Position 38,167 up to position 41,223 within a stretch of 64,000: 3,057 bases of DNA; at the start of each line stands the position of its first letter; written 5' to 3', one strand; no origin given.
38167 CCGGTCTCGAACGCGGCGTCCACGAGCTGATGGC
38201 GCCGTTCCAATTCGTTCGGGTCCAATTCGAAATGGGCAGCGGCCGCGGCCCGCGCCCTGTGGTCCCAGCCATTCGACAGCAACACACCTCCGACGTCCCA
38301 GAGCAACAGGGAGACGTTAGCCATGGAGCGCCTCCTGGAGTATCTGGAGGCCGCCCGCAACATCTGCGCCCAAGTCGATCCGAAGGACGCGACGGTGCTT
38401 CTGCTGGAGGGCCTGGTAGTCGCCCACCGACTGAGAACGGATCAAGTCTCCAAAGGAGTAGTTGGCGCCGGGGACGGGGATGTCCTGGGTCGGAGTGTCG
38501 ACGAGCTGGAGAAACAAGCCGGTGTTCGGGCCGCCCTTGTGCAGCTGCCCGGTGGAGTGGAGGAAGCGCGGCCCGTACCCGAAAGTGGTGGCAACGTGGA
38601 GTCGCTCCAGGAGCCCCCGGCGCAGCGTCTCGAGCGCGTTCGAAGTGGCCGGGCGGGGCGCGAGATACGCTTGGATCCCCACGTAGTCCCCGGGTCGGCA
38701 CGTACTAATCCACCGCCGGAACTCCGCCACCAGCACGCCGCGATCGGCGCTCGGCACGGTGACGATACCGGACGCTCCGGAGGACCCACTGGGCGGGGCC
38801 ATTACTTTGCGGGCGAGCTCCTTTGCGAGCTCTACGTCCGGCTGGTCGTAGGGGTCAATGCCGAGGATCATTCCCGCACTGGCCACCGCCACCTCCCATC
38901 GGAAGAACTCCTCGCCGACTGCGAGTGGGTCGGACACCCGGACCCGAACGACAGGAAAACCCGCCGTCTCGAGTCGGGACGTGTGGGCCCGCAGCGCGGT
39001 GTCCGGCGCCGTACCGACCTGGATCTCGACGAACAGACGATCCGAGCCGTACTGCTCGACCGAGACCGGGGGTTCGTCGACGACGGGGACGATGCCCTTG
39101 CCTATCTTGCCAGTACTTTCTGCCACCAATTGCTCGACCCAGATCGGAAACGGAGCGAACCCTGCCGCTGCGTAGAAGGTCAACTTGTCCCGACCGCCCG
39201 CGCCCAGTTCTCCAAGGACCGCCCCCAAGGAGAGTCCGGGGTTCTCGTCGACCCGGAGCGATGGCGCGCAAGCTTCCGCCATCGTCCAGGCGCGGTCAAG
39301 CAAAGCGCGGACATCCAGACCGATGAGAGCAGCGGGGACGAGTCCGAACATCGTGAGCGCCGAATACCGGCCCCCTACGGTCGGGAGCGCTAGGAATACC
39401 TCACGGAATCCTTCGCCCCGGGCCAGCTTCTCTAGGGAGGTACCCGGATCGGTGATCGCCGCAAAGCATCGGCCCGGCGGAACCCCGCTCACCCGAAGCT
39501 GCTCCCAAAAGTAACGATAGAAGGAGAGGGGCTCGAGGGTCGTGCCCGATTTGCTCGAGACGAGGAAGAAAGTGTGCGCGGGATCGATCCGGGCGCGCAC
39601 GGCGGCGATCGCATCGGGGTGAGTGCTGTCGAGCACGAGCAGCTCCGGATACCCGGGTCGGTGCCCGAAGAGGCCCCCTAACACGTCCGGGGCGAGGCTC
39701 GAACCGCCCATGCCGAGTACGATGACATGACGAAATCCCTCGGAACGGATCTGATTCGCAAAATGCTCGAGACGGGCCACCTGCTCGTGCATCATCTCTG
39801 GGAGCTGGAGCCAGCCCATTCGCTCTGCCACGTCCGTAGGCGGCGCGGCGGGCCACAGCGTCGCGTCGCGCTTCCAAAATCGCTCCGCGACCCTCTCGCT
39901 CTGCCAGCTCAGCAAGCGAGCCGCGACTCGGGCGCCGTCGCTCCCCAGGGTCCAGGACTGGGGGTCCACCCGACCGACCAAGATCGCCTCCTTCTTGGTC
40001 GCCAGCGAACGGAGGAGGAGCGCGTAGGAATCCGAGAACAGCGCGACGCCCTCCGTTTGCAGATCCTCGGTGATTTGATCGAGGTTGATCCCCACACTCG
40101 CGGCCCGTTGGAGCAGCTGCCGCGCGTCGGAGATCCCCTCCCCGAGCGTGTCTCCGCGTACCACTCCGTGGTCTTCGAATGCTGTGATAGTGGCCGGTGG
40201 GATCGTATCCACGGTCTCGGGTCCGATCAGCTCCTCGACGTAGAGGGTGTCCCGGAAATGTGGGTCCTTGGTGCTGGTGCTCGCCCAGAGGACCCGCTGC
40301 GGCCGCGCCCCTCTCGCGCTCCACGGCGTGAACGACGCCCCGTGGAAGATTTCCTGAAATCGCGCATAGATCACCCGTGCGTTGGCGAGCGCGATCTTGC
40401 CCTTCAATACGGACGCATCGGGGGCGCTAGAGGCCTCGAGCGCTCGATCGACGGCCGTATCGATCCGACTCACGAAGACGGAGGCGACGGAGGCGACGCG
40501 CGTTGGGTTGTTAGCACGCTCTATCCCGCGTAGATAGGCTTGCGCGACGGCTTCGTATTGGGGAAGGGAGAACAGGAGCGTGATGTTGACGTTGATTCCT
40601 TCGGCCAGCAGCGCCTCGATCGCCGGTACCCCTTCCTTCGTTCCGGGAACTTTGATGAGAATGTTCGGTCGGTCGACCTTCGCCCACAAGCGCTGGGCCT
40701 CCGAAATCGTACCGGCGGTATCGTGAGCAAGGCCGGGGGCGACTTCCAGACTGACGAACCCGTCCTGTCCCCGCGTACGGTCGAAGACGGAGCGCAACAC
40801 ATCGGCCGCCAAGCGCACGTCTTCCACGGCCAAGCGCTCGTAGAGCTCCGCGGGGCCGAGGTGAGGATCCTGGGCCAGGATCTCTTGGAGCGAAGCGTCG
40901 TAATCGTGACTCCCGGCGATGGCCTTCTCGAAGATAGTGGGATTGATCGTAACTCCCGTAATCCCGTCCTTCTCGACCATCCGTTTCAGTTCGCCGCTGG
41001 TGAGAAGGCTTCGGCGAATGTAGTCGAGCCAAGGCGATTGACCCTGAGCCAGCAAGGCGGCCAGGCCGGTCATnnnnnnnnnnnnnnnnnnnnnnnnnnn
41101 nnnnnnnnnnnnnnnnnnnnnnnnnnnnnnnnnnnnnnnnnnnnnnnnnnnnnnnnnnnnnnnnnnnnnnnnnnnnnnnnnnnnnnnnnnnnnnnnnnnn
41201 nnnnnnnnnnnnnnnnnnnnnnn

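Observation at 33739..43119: Complete bacterial-style oxidative pentose-phosphate supercluster, including a transaldolase-PGI fusion, in an apparently archaeal genome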

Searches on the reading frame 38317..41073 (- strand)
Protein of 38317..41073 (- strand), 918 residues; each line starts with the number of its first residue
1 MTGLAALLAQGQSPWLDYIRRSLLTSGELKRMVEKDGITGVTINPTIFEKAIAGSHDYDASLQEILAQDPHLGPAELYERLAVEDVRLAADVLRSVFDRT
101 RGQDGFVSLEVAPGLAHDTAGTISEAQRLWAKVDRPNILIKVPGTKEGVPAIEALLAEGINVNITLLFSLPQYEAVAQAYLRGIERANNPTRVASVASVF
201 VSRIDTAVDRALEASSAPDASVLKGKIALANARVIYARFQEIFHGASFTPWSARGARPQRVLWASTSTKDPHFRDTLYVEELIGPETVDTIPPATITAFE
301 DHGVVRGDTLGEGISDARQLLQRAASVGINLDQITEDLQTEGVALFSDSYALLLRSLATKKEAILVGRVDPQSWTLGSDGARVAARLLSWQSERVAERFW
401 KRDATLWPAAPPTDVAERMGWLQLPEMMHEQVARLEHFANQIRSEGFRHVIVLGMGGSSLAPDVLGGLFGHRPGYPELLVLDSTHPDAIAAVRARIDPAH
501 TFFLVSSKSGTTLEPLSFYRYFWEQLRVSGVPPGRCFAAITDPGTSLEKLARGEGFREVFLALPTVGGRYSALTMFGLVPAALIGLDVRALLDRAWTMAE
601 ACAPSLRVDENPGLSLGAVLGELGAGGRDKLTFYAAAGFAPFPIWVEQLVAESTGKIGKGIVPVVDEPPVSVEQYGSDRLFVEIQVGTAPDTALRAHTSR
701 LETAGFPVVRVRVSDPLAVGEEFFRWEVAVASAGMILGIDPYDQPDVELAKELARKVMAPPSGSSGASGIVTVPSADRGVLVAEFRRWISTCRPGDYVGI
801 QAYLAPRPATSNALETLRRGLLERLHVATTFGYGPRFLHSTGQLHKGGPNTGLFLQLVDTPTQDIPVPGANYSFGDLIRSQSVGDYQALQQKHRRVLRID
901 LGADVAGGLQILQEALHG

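Call 7: search_protein_families(library=pfam, proteins=[window:38317-41073:-])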
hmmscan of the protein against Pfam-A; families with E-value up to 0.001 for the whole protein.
window:38317-41073:- (918 aa): 2 families
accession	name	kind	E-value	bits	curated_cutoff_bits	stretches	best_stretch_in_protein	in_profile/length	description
PF00923.25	TAL_FSA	-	4.5e-85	285.9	27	1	15-356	2-284/285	Transaldolase/Fructose-6-phosphate aldolase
PF00342.24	PGI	-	1.8e-14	53.7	22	1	446-606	95-257/486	Phosphoglucose isomerase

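Call 8: search_protein_families(library=ncbifam, proteins=[window:38317-41073:-])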
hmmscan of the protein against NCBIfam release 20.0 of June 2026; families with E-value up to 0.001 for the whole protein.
window:38317-41073:- (918 aa): 19 families
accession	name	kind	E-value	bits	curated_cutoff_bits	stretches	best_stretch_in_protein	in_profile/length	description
NF007080.0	PRK09533.1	equivalog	0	1168.7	712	1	2-917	3-945/949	bifunctional transaldolase/phosoglucose isomerase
NF002881.0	PRK03343.1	subfamily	2.9e-142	474.1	367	1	3-362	5-365/370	transaldolase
TIGR00876.1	tal_mycobact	equivalog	6.1e-92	308.7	233.75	1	11-355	2-349/350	transaldolase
NF003026.0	PRK03903.1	equivalog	4.6e-65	219.9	344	1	13-357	6-323/323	transaldolase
NF003016.0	PRK03868.1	equivalog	3.8e-36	124.8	487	1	418-658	31-265/410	glucose-6-phosphate isomerase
NF010697.0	PRK14097.1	equivalog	5.5e-28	97.7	443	2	417-664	43-302/448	glucose-6-phosphate isomerase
NF010696.0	PRK14096.1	equivalog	3.1e-27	95.3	671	1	425-656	94-326/528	glucose-6-phosphate isomerase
NF010695.0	PRK14095.1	equivalog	3.4e-23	82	703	1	426-656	122-361/536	glucose-6-phosphate isomerase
NF001211.0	PRK00179.1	equivalog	8.1e-17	60.9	492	1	428-657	119-360/544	glucose-6-phosphate isomerase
NF040629.1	PGI_Meth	equivalog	1.9e-16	60.2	350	1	444-665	58-274/396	glucose-6-phosphate isomerase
TIGR00874.1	talAB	equivalog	7.9e-13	48.4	396.2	1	42-180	31-169/317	transaldolase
TIGR00875.1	fsa_talC_mipB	equivalog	9.5e-13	48.1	245.95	1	90-178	40-120/213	fructose-6-phosphate aldolase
NF009001.0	PRK12346.1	subfamily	3e-12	46.7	439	1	41-180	31-170/316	transaldolase A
NF008965.0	PRK12309.1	equivalog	3.8e-10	39.4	550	1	87-180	75-175/392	transaldolase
TIGR02134.1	transald_staph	equivalog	4.1e-06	26.7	281.95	0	124-210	75-155/236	transaldolase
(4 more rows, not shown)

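Call 14: find_homologous_proteins(query=window:38317-41073:-)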
Query window:38317-41073:- (918 aa): 7991 proteins with E <= 0.001 among 8000 candidates; the best 120 are listed.
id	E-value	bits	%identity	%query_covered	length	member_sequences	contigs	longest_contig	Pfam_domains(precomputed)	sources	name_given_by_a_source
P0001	0.0e+0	2055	100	100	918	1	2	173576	PF00923.26,PF00342.25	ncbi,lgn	ncbi:MAG: bifunctional transaldolase/phosoglucose isomerase [Thermoplasmata archaeon]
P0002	0.0e+0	1842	89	100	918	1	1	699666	PF00923.26,PF00342.25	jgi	jgi:transaldolase / glucose-6-phosphate isomerase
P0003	0.0e+0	1792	86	100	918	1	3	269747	PF00923.26,PF00342.25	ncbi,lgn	ncbi:MAG: bifunctional transaldolase/phosoglucose isomerase [Thermoplasmata archaeon]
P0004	0.0e+0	1549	76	100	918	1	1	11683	PF00923.26,PF00342.25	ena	-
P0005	0.0e+0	1539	74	100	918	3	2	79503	PF00923.26,PF00342.25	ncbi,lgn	ncbi:MAG: bifunctional transaldolase/phosoglucose isomerase [Thermoplasmata archaeon]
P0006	0.0e+0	1521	74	100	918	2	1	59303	PF00923.26,PF00342.25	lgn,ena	-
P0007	0.0e+0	1507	73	100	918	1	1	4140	PF00923.26,PF00342.25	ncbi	-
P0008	0.0e+0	1506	74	100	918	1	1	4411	PF00923.26,PF00342.25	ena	-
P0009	0.0e+0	1503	73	100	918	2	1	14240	PF00923.26,PF00342.25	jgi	jgi:transaldolase/glucose-6-phosphate isomerase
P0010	0.0e+0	1489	73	100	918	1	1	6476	PF00923.26,PF00342.25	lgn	-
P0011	0.0e+0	1484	73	100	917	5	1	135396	PF00923.26,PF00342.25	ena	-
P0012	0.0e+0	1479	72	100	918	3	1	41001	PF00923.26,PF00342.25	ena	-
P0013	0.0e+0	1479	72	100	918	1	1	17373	PF00923.26,PF00342.25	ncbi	-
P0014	0.0e+0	1478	72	100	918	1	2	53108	PF00923.26,PF00342.25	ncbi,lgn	ncbi:MAG: bifunctional transaldolase/phosoglucose isomerase [Thermoplasmata archaeon]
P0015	0.0e+0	1477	72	100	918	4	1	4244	PF00923.26,PF00342.25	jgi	-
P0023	0.0e+0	1454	71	100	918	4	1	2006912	PF00923.26,PF00342.25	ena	-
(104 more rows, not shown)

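Call 15: find_related_loci(query=window:38317-41073:-, collection=genome_contigs, flank=10000)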
Query window:38317-41073:- (918 aa) in genome_contigs; peptide patterns used: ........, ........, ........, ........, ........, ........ (x = any residue, [..] = any of these).
292 stretches matched a pattern; 168 encode a relative of the query (tblastn E <= 1e-3); the best 80 are kept; 80 distinct loci.
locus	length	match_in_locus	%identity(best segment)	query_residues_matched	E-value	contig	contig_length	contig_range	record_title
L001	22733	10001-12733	87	1-911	0e+0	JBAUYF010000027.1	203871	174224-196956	MAG: Thermoplasmata archaeon isolate MFD09290_ilm_asm_bin4 k127_201939, whole genome shotgun sequence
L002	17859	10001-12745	73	1-915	0e+0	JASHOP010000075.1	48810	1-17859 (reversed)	MAG: Thermoplasmata archaeon isolate JOPF026 JOPF_N143_contig_67704, whole genome shotgun sequence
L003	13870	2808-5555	71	1-916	0e+0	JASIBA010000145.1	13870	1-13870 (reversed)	MAG: Thermoplasmata archaeon isolate JOPF349 JOPF_N142_contig_54342, whole genome shotgun sequence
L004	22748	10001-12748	72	1-916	0e+0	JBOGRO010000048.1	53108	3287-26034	MAG: Thermoplasmata archaeon isolate TC-S_metawrap_bin.78 k127_475880, whole genome shotgun sequence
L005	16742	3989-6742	71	1-918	0e+0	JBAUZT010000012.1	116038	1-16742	MAG: Thermoplasmata archaeon isolate MFD09265_ilm_asm_bin59 k127_390293, whole genome shotgun sequence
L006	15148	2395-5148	71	1-918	0e+0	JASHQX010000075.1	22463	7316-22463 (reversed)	MAG: Thermoplasmata archaeon isolate JOPF086 JOPF_NEAR_contig_592176, whole genome shotgun sequence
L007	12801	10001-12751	70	1-918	0e+0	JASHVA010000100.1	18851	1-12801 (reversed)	MAG: Thermoplasmata archaeon isolate JOPF193 JOPF_N14C_contig_95466, whole genome shotgun sequence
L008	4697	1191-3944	68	1-918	0e+0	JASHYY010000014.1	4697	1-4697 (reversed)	MAG: Thermoplasmata archaeon isolate JOPF295 JOPF_A14C_contig_14373, whole genome shotgun sequence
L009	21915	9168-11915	69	1-916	0e+0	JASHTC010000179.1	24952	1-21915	MAG: Thermoplasmata archaeon isolate JOPF143 JOPF_A14C_contig_185720, whole genome shotgun sequence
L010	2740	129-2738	71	1-870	0e+0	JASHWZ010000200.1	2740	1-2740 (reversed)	MAG: Thermoplasmata archaeon isolate JOPF244 JOPF_A141_contig_110638, whole genome shotgun sequence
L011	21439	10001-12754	64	1-918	0e+0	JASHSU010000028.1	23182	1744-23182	MAG: Thermoplasmata archaeon isolate JOPF135 JOPF_AWAY_contig_200214, whole genome shotgun sequence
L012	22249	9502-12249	62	4-918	0e+0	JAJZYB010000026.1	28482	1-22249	MAG: Thermoplasmata archaeon isolate TL1-5.bin109 NODE_1844_length_28482_cov_2.550309, whole genome shotgun sequence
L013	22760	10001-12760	61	1-918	0e+0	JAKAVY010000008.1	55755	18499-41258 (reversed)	MAG: Thermoplasmata archaeon isolate YP4.bin26 NODE_776_length_55755_cov_3.008305, whole genome shotgun sequence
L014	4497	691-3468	58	1-918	0e+0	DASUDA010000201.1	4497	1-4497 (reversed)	MAG TPA_asm: bacterium isolate SMAG_U1312 k141_368082, whole genome shotgun sequence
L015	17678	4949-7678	70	1-914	0e+0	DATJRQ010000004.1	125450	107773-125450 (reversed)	MAG TPA_asm: Thermoplasmata archaeon isolate SMAG_U14971 k141_567560, whole genome shotgun sequence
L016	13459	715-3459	57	1-916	0e+0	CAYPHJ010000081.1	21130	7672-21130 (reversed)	MAG TPA_asm: uncultured Syntrophobacteraceae bacterium isolate SRP217488_co1_39 genome assembly, contig: NODE_1446_lengt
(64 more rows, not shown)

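Call 40: search_protein_families(library=ncbifam, proteins=[L016:45-704:+, L016:5369-6559:+, L016:6621-8438:+, L016:8425-9909:+, L016:10027-11988:+], max_evalue=1e-8)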
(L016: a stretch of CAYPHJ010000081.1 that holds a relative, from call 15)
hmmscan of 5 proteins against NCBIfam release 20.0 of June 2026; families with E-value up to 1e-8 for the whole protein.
L016:45-704:+ (219 aa): 2 families
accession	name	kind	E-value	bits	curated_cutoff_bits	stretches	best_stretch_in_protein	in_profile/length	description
TIGR00232.1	tktlase_bact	equivalog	2.5e-59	201.3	682.25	1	24-213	470-653/654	transketolase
NF004558.0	PRK05899.2-4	equivalog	4.2e-32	111.4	788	1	19-210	462-647/651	transketolase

L016:5369-6559:+ (396 aa): 37 families (the best 25 are shown)
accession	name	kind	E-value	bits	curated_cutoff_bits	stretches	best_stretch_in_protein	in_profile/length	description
NF004990.0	PRK06370.1-1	equivalog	3e-206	685.5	842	1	1-395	62-458/459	FAD-containing oxidoreductase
NF004992.0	PRK06370.1-4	equivalog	2.7e-203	675.5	629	1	1-395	62-458/459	FAD-containing oxidoreductase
NF040477.1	chlor_oxi_RclA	equivalog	1.7e-87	293.9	740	1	18-389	62-437/441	reactive chlorine resistance oxidoreductase RclA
NF004947.0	PRK06292.2-5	equivalog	5.9e-85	285.9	592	1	4-392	65-458/474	dihydrolipoyl dehydrogenase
TIGR01350.1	lipoamide_DH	equivalog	8.5e-85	285.2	408.8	1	3-385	61-447/461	dihydrolipoyl dehydrogenase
TIGR02053.1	MerA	equivalog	2.3e-78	264.3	454.45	1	16-384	71-445/465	mercury(II) reductase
NF004991.0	PRK06370.1-3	subfamily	8.1e-78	262.2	620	1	2-385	94-480/509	FAD-containing oxidoreductase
NF041853.1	hythiocyan_redase_MerA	equivalog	2.4e-76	257.3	650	1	19-384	63-433/440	hypothiocyanous acid reductase MerA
NF005572.0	PRK07251.1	equivalog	9.3e-71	238.8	537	1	18-384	62-431/438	FAD-containing oxidoreductase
NF004946.0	PRK06292.2-4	subfamily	3.4e-70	237.2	634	1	17-387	75-465/487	dihydrolipoyl dehydrogenase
NF005884.0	PRK07846.1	equivalog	4.5e-67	226.6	501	1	17-389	74-448/454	mycothione reductase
NF004776.0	PRK06116.1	equivalog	1.8e-64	218.4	480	1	5-388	67-449/450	glutathione-disulfide reductase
TIGR03452.1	mycothione_red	equivalog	1.1e-62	212.4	635.65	1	31-387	89-447/452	mycothione reductase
NF004944.0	PRK06292.2-2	equivalog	8.1e-61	206.1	619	1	4-384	63-444/460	dihydrolipoyl dehydrogenase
NF003585.0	PRK05249.1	equivalog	3.1e-59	200.8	465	1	17-383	80-448/464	Si-specific NAD(P)(+) transhydrogenase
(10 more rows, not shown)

L016:6621-8438:+ (605 aa): 10 families
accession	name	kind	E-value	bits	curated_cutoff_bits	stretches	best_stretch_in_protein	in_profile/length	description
TIGR03169.1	Nterm_to_SelD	hypoth_equivalog_domain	4e-40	138.3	310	1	158-533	2-352/365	pyridine nucleotide-disulfide oxidoreductase family protein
TIGR04369.1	fusion_not_SelD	hypoth_equivalog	8.3e-21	73.8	700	1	401-502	192-289/701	oxidoreductase/SelD-related fusion protein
TIGR03385.1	CoA_CoA_reduc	equivalog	2.8e-19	69.2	578.8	1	157-491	1-315/439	CoA-disulfide reductase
NF049943.1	SQR_III_seleno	exception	5.7e-15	55.1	525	1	157-293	2-137/406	type III sulfide quinone reductase, selenoprotein subtype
NF042949.2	3PPDioc_HcaD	equivalog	7.5e-14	51.3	450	1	157-489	3-305/386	3-phenylpropionate/cinnamic acid dioxygenase ferredoxin--NAD(+) reductase subunit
NF046103.1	NOXase_Strep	equivalog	4.5e-13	49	600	1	158-514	2-332/442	H2O-forming NADH oxidase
TIGR02374.1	nitri_red_nirB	equivalog_domain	8.2e-12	44.3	578.35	1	158-464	1-282/794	nitrite reductase large subunit NirB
NF045765.1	PhenlGlyoxDHPadH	equivalog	2.4e-11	43.2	475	0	159-297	6-141/416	NADH-dependent phenylglyoxylate dehydrogenase subunit epsilon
NF007123.0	PRK09564.1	equivalog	2.9e-11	42.7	458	1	157-489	2-314/444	CoA-disulfide reductase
TIGR01350.1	lipoamide_DH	equivalog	1.5e-09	37.1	408.8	0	226-461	105-310/461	dihydrolipoyl dehydrogenase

L016:8425-9909:+ (494 aa): 0 families

L016:10027-11988:+ (653 aa): 27 families (the best 25 are shown)
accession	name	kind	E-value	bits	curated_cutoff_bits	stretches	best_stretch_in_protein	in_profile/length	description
NF011958.0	PRK15429.1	equivalog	6e-149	497.8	830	1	143-652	175-689/692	formate hydrogenlyase transcriptional activator FlhA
TIGR01817.1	nifA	equivalog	1e-127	427.1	528.85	1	158-584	6-434/534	nif-specific transcriptional activator NifA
NF003451.0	PRK05022.1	equivalog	5.9e-113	378.3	476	1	265-583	113-428/512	nitric oxide reductase transcriptional regulator NorR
NF041552.1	TF_PrdR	equivalog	4.7e-105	352.1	795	1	318-584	235-506/577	sigma-54 dependent transcriptional regulator PrdR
TIGR02915.1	PEP_resp_reg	equivalog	1.8e-102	343.5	502.6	1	325-650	120-445/445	PEP-CTERM-box response regulator transcription factor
TIGR01818.1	ntrC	equivalog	5e-101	338.8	558.6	1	336-577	125-366/463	nitrogen regulation protein NR(I)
NF008469.0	PRK11361.1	equivalog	3.3e-99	332.7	714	1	327-581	125-379/461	acetoacetate metabolism transcriptional regulator AtoC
NF038308.1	RNA_repair_RtcR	equivalog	6.9e-98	328.8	650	1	326-584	161-428/530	RNA repair transcriptional activator RtcR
NF041906.1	V4R_TF_MobR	exception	2.2e-91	307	999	1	318-646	205-543/544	phenol degradation transcriptional regulator MobR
TIGR02974.1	phageshock_pspF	equivalog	2.2e-90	303.3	443.55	1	347-582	1-237/336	phage shock protein operon transcriptional activator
NF050807.1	TransRegFlbDCaul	equivalog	3.2e-89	299.9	750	1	345-586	118-359/454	sigma-54-dependent transcriptional regulator FlbD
NF007689.0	PRK10365.1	equivalog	1.2e-86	291.2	760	1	346-644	140-439/441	sigma-54-dependent response regulator transcription factor ZraR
NF008176.1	PRK10923.1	equivalog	2.4e-86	290.2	620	1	336-574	129-367/469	nitrogen regulation protein NR(I)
TIGR02329.1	propionate_PrpR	equivalog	1.5e-83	281.2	499.2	1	335-645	202-525/526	propionate catabolism operon regulatory protein PrpR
NF041946.1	LuxO_transreg_Vib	equivalog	4.9e-82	276.1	800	1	333-584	122-372/463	quorum-sensing sigma-54 dependent transcriptional regulator LuxO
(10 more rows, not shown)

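Call 43: find_encoding_contigs(protein=P0001, flank=2000, max_places=3)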
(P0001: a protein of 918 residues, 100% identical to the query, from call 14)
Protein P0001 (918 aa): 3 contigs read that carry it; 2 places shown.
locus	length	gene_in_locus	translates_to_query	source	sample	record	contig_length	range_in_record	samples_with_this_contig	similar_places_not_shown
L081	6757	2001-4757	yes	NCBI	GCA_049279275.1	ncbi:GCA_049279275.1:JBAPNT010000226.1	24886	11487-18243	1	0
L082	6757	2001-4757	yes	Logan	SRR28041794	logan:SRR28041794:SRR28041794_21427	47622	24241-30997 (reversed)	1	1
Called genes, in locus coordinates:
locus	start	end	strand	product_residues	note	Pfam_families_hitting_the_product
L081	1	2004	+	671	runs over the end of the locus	PF00456:Transketolase_N, PF02779:Transket_pyr, PF02780:Transketolase_C, PF22613:Transketolase_C_1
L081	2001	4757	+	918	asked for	PF00923:TAL_FSA, PF00342:PGI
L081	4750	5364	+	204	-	PF00702:Hydrolase, PF13419:HAD_2 (weak), PF13242:Hydrolase_like (faint)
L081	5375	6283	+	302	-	PF03446:NAD_binding_2, PF00393:6PGD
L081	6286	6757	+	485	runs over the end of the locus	PF00479:G6PD_N, PF02781:G6PD_C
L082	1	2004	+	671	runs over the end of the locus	PF00456:Transketolase_N, PF02779:Transket_pyr, PF02780:Transketolase_C, PF22613:Transketolase_C_1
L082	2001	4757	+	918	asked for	PF00923:TAL_FSA, PF00342:PGI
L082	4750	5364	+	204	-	PF00702:Hydrolase, PF13419:HAD_2 (weak), PF13242:Hydrolase_like (faint)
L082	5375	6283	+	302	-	PF03446:NAD_binding_2, PF00393:6PGD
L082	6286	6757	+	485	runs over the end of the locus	PF00479:G6PD_N, PF02781:G6PD_C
